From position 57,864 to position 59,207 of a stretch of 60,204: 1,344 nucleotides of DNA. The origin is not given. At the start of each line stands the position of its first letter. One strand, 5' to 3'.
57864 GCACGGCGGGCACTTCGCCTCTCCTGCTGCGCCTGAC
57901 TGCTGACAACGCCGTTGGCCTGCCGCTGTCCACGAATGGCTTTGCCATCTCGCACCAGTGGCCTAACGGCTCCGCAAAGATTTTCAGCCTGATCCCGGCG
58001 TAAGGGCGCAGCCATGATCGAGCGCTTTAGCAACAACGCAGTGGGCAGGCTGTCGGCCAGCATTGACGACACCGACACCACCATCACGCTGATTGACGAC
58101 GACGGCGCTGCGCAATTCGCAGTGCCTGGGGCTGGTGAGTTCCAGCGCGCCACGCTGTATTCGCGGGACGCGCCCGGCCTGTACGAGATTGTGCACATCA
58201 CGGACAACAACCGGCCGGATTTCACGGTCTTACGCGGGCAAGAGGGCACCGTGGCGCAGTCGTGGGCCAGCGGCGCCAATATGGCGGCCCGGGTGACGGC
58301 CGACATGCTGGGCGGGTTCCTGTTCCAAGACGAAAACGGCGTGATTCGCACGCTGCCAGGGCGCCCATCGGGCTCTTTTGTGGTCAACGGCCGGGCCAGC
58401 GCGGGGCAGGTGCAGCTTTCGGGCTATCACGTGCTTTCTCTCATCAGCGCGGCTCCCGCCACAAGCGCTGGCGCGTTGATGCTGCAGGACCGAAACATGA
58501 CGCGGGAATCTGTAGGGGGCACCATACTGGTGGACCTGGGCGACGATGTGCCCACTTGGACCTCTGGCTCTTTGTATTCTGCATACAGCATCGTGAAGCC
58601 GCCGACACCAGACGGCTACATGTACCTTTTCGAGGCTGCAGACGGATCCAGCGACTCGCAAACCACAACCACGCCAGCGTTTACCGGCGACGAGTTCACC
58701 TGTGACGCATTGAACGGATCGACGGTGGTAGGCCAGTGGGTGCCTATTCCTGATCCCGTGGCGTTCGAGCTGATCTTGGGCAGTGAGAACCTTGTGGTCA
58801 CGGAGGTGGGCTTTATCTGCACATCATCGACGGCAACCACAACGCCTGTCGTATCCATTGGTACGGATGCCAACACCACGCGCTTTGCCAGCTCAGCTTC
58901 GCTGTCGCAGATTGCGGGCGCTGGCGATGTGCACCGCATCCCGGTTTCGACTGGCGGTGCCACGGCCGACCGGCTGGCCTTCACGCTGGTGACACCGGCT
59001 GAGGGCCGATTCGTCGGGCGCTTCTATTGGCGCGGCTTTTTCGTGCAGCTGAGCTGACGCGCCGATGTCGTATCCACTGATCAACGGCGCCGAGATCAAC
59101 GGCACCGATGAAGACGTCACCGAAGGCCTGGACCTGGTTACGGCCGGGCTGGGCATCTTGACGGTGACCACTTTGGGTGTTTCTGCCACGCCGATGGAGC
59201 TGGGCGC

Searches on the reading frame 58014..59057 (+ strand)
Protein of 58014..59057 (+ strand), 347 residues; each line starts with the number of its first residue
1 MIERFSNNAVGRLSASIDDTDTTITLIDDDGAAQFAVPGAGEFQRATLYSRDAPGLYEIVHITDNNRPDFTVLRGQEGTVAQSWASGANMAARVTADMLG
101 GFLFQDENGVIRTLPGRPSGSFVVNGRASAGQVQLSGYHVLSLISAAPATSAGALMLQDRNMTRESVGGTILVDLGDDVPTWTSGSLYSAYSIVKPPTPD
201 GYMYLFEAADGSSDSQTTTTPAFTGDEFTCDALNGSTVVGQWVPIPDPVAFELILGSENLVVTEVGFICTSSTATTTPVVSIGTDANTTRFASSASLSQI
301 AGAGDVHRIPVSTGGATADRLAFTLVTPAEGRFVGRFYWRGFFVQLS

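Call 17: search_protein_families(library=phrogs, proteins=[window:58014-59057:+], max_evalue=0.001)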
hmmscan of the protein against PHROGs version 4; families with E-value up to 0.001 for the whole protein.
window:58014-59057:+ (347 aa): 6 families
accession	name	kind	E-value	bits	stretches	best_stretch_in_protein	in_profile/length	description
phrog_8469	-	tail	3.9e-17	63.5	1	4-99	4-96/303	tail fiber protein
phrog_6427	-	unknown function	3.4e-16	59.8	1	1-97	2-99/675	-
phrog_25788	-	tail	5e-09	36.3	1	1-96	265-357/603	tail fiber protein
phrog_19311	-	unknown function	5.9e-08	32.2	1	5-99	5-95/1023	-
phrog_25419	-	unknown function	7.8e-07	29.4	1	1-89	1-100/282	-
phrog_30299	-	tail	9.2e-07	29.1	1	3-99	3-96/425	tail fiber protein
